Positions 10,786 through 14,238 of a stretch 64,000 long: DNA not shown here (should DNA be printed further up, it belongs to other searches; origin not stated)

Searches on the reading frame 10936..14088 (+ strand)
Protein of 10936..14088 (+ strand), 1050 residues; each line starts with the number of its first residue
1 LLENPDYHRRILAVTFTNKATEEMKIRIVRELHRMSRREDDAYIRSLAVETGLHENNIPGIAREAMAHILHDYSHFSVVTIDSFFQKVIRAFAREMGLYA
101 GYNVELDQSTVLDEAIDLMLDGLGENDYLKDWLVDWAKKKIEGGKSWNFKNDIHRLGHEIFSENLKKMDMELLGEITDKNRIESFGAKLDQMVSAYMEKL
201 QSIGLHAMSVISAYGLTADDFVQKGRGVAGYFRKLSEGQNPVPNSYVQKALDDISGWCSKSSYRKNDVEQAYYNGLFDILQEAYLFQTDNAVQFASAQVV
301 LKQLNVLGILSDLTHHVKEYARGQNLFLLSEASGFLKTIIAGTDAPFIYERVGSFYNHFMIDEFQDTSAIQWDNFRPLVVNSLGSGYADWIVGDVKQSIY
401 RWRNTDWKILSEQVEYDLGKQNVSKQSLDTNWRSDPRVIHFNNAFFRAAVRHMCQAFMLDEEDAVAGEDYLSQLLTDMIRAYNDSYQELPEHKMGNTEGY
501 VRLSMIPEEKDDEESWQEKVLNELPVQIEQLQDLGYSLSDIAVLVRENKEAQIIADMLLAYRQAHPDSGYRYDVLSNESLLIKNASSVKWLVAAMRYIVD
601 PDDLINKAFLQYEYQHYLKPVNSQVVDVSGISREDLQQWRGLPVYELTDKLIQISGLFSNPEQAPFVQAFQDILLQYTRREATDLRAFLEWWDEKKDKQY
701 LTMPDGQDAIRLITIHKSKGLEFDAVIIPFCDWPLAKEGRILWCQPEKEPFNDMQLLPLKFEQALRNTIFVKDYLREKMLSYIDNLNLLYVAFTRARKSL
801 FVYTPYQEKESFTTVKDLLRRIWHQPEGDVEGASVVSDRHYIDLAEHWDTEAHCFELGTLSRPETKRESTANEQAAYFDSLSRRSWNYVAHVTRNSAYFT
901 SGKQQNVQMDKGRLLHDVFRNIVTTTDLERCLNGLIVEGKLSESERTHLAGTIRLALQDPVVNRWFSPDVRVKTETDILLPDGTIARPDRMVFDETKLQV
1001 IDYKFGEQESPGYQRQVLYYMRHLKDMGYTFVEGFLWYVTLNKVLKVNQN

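Call 28: search_protein_families(library=pfam, proteins=[window:10936-14088:+], max_evalue=0.001)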
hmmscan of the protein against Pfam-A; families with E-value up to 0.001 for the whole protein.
window:10936-14088:+ (1050 aa): 4 families
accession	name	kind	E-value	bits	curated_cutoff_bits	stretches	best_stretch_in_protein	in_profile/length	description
PF00580.27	UvrD-helicase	-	8.8e-24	85.1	23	1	9-412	46-265/271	UvrD/REP helicase N-terminal domain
PF13361.12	UvrD_C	-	1e-16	61.7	25.6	1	666-802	244-345/350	UvrD-like helicase C-terminal domain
PF13538.12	UvrD_C_2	-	5.3e-11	42.7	27.4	1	710-729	2-23/52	UvrD-like helicase C-terminal domain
PF01930.23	Cas_Cas4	-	5.9e-05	23.7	22.7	1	985-1048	53-115/160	Domain of unknown function DUF83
